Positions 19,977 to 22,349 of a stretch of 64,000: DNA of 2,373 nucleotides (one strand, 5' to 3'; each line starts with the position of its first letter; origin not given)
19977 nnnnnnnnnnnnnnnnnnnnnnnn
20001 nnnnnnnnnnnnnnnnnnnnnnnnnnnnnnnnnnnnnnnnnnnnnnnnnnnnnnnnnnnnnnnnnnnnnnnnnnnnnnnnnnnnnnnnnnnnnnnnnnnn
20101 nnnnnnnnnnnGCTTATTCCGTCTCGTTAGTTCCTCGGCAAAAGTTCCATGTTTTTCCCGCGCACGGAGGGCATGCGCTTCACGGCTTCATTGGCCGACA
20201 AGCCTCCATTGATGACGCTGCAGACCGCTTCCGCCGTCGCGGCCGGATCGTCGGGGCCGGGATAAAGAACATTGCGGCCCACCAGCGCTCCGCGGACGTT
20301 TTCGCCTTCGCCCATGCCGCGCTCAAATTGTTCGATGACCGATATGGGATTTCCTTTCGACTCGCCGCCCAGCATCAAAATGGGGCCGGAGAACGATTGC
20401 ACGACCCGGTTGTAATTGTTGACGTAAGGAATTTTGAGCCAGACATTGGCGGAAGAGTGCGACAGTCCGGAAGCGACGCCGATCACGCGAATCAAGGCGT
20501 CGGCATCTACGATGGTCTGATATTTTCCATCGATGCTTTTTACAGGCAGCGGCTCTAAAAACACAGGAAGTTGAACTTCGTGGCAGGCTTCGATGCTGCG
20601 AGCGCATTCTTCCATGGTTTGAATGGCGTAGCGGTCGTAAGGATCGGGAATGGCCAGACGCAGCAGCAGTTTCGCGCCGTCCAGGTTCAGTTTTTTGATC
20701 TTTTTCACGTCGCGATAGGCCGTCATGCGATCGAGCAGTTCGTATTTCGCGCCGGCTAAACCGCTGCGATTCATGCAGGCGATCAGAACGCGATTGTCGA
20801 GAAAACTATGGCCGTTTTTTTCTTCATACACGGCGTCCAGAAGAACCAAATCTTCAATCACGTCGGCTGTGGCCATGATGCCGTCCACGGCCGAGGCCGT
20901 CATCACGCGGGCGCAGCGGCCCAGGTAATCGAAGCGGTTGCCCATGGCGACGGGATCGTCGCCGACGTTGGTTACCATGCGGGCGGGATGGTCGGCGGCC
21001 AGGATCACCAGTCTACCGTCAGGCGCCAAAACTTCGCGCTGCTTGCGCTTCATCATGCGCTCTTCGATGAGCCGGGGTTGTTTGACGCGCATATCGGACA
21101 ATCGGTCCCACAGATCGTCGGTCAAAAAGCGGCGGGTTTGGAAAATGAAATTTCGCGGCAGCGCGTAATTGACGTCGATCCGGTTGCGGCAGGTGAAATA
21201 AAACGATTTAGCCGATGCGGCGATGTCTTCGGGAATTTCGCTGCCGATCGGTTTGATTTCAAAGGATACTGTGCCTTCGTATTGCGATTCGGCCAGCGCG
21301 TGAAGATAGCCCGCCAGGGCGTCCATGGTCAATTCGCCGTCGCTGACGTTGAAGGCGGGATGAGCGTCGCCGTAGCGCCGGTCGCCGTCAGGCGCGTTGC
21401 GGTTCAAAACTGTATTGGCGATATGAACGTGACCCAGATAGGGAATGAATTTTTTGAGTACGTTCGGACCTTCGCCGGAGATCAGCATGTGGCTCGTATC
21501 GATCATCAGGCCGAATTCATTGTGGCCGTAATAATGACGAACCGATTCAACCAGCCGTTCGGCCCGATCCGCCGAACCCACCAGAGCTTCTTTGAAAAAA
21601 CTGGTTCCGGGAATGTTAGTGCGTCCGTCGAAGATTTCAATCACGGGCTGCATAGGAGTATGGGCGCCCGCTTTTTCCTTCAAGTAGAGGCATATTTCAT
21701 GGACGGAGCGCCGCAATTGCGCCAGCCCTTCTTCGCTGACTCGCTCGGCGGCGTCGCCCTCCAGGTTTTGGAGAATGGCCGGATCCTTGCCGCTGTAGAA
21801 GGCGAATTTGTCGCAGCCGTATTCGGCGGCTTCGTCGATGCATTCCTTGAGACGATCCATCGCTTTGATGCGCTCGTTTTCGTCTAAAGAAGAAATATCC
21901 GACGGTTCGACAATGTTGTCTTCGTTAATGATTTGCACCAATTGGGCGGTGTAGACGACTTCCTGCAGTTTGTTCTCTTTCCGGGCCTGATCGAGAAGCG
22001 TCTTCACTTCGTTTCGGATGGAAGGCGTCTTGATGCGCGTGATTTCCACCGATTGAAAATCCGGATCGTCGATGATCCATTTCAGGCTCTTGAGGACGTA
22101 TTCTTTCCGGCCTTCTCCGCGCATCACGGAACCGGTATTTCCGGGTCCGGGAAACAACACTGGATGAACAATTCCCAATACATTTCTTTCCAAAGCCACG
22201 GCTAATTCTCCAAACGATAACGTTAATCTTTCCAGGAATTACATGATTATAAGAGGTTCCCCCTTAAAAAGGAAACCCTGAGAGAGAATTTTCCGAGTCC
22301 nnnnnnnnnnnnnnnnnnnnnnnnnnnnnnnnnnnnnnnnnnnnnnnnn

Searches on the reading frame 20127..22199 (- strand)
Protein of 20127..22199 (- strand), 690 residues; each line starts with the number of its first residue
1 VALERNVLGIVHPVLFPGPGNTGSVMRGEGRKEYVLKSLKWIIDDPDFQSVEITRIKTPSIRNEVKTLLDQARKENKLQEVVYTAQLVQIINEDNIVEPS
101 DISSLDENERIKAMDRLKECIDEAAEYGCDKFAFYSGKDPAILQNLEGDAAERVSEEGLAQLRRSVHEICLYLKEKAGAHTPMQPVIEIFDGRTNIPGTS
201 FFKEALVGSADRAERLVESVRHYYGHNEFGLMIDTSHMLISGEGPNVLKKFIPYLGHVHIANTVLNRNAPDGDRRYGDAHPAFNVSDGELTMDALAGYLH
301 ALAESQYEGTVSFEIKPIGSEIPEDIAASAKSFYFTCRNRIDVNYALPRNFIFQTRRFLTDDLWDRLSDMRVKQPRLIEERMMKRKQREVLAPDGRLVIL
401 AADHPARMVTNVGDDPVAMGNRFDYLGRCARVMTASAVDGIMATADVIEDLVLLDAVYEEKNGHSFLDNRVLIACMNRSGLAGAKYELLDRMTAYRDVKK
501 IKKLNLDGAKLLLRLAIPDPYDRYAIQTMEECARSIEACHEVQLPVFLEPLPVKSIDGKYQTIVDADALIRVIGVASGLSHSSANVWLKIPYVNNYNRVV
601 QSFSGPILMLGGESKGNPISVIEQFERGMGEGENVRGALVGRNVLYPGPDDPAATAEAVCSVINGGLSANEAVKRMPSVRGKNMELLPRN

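Call 15: search_protein_families(library=pfam, proteins=[window:20127-22199:-])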
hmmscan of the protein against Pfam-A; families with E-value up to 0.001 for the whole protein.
window:20127-22199:- (690 aa): 2 families
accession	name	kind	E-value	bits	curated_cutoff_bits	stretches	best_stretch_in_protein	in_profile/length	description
PF22649.2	Cgl0159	-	1.3e-69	234.7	27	1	395-657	1-248/251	Cgl0159-like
PF01261.30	AP_endonuc_2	-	7.8e-21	75.3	31.1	1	69-327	33-244/249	Xylose isomerase-like TIM barrel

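Call 74: search_protein_families(library=ncbifam, proteins=[window:20127-22199:-], max_evalue=0.00001)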
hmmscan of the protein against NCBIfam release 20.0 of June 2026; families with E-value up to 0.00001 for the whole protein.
window:20127-22199:- (690 aa): 2 families
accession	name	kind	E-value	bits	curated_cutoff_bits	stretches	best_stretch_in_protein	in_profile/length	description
NF005556.0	PRK07226.1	subfamily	1.3e-06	27.9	241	1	593-676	185-264/267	2-amino-3,7-dideoxy-D-threo-hept-6-ulosonate synthase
NF040816.1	Fbpase1_Arch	equivalog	2e-06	27.4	430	1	595-676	192-270/271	class I fructose-bisphosphate aldolase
